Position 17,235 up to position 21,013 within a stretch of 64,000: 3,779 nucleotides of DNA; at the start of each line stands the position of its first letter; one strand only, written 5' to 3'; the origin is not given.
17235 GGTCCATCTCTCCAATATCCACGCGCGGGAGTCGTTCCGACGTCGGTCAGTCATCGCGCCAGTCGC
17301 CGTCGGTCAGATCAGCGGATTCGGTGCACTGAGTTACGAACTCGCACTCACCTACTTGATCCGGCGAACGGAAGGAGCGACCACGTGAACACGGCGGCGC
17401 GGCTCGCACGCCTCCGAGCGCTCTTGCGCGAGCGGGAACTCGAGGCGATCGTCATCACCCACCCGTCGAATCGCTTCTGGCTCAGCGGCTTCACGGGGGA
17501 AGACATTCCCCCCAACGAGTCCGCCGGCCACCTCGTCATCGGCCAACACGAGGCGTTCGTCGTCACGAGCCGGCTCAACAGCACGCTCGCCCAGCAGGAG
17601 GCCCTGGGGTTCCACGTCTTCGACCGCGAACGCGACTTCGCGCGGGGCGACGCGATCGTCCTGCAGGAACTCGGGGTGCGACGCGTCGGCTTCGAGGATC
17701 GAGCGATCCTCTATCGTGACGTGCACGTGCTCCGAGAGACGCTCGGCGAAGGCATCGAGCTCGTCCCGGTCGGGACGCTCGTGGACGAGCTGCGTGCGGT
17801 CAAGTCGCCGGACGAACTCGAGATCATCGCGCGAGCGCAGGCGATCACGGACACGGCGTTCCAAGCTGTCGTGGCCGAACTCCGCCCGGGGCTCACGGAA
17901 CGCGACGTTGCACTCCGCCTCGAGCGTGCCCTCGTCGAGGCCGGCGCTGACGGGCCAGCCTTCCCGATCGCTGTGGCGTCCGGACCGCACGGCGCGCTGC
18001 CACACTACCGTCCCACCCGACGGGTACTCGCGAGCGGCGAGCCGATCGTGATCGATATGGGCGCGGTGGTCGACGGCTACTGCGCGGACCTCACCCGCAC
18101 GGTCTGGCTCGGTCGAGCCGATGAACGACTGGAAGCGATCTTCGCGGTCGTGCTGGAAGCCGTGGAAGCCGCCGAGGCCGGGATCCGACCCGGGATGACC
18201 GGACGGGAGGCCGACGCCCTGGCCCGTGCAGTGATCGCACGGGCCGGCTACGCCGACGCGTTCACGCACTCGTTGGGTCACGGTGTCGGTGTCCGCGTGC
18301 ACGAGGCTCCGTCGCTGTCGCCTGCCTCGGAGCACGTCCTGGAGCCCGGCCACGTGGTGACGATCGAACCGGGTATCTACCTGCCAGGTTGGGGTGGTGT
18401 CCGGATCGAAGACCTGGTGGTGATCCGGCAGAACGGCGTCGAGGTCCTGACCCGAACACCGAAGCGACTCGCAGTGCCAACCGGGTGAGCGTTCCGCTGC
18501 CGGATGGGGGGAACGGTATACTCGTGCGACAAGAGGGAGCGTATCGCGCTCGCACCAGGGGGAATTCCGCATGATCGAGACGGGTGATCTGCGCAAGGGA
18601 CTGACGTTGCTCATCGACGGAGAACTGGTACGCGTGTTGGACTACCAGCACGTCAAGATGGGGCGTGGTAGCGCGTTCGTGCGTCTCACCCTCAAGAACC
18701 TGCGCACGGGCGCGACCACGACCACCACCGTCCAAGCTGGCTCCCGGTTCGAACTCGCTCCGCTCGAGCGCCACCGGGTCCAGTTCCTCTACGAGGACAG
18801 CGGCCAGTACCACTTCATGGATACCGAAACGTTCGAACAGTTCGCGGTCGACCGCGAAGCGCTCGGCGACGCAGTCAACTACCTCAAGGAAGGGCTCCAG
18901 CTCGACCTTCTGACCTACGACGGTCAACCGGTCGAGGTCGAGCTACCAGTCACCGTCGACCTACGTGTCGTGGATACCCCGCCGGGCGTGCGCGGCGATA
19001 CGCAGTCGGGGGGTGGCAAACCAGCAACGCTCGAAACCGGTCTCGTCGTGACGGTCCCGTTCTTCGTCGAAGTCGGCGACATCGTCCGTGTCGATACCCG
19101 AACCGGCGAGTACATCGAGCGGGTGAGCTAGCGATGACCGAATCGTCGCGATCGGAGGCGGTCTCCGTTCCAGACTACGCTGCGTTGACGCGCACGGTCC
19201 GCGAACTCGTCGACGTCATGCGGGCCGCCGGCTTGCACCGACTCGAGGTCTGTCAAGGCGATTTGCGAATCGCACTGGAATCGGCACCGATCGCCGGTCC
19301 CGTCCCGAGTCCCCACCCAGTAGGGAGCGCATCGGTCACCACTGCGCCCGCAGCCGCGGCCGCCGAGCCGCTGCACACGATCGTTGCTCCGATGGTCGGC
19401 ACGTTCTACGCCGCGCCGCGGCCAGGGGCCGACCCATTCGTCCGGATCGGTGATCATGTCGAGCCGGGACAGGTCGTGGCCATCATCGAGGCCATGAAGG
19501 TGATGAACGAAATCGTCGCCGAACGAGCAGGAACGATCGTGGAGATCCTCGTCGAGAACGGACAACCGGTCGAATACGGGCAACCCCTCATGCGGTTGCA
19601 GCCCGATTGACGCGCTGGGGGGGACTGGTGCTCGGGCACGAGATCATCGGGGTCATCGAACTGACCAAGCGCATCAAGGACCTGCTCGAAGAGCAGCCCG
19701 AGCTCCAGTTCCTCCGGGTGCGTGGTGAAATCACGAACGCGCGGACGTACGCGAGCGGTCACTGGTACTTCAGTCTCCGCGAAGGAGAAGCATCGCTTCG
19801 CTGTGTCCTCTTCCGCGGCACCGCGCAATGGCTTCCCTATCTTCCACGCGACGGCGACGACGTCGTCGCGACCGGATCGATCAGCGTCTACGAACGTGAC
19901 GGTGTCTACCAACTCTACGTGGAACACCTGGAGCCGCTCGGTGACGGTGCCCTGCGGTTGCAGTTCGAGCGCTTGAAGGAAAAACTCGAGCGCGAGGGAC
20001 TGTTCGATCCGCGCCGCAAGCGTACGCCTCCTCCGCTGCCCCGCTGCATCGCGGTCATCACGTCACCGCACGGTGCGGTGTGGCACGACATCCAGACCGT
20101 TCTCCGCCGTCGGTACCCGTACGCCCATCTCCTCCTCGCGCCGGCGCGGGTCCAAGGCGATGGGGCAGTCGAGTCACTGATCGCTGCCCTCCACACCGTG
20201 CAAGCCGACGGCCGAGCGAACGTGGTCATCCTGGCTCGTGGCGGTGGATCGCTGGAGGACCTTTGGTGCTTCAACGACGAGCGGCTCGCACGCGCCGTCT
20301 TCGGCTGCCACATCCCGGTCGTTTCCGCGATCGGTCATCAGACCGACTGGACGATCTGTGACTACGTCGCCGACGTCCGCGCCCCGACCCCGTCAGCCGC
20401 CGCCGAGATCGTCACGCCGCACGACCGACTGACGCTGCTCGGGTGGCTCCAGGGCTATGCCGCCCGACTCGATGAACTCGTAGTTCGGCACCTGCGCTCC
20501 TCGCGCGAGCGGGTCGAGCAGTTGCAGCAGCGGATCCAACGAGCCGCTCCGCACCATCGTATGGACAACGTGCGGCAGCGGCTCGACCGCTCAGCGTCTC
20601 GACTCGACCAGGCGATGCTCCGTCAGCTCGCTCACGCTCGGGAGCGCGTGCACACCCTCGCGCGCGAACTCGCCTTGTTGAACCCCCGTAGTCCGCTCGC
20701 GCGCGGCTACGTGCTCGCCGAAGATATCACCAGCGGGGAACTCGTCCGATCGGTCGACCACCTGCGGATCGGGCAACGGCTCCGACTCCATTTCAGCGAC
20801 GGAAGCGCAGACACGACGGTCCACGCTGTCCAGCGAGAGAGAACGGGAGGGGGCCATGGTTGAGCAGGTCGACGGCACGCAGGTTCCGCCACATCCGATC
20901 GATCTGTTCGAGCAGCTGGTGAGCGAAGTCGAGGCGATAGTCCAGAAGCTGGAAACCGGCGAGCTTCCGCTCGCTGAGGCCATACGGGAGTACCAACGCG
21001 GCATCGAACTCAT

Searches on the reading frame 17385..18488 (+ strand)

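Call 74: search_protein_families(library=pfam, proteins=[window:17385-18488:+])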
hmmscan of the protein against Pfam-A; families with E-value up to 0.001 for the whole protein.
window:17385-18488:+ (367 aa): 2 families
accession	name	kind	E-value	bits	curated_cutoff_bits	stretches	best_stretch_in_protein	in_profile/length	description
PF00557.29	Peptidase_M24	-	5.2e-71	239.1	23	1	147-348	2-207/208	Metallopeptidase family M24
PF01321.24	Creatinase_N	-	6.7e-19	69.1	22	1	6-139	1-128/128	Creatinase/Prolidase N-terminal domain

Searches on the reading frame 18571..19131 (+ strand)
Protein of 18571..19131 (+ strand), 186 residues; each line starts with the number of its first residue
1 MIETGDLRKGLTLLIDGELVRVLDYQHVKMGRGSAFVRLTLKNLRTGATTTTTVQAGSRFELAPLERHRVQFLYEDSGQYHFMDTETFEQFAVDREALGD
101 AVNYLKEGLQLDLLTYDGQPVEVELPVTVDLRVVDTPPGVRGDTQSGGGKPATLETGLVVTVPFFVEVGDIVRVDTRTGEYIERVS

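Call 74: search_protein_families(library=pfam, proteins=[window:18571-19131:+])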
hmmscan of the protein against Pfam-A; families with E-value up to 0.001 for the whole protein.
window:18571-19131:+ (186 aa): 3 families
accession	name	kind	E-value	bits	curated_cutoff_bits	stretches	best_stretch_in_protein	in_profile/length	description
PF09285.17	Elong-fact-P_C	-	4.8e-26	90.7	25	1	129-184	1-56/56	Elongation factor P, C-terminal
PF01132.26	EFP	-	3.4e-22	78.6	27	1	69-121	2-54/54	Elongation factor P (EF-P) OB domain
PF08207.18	EFP_N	-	1.2e-20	73.7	23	1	4-58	2-56/58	Elongation factor P (EF-P) KOW-like domain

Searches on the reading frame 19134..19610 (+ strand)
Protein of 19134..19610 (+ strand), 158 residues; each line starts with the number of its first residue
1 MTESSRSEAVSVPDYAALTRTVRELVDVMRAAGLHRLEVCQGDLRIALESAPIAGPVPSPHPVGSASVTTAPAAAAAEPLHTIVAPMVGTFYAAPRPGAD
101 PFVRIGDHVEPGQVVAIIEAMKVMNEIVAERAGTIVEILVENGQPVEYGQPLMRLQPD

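Call 74: search_protein_families(library=pfam, proteins=[window:19134-19610:+])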
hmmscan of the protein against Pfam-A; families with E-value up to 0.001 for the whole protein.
window:19134-19610:+ (158 aa): 3 families
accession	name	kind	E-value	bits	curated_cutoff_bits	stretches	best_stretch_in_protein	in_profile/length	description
PF00364.28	Biotin_lipoyl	-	3.8e-24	84.7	22.1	1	82-155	2-73/73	Biotin-requiring enzyme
PF13533.13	Biotin_lipoyl_2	-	1.3e-07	31.7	29.8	1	132-155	8-31/32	Biotin-lipoyl like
PF13437.12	HlyD_3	-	0.00019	22.5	22.2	0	127-157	2-32/106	HlyD family secretion protein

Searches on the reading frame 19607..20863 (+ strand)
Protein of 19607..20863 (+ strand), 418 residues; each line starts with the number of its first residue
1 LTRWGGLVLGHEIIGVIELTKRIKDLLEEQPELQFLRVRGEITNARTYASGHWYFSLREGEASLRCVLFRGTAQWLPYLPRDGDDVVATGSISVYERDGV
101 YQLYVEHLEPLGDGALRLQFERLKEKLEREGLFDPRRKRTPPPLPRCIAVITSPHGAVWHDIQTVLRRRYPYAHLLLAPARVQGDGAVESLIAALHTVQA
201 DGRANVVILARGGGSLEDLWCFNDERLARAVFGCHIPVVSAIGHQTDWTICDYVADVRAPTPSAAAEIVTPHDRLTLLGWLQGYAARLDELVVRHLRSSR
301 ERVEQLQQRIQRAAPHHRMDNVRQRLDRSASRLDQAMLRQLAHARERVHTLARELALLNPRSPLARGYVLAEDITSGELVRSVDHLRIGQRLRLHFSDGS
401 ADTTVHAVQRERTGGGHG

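Call 74: search_protein_families(library=pfam, proteins=[window:19607-20863:+])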
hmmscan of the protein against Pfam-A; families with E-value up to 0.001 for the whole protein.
window:19607-20863:+ (418 aa): 3 families
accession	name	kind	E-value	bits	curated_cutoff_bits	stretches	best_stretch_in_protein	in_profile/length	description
PF02601.20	Exonuc_VII_L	-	3.4e-94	316.3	35.9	2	132-328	1-194/315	Exonuclease VII, large subunit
PF13742.12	tRNA_anti_2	-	1.4e-25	89.8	27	1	16-108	3-94/95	OB-fold nucleic acid binding domain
PF01336.31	tRNA_anti-codon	-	3.9e-10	40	27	1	37-111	2-75/75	OB-fold nucleic acid binding domain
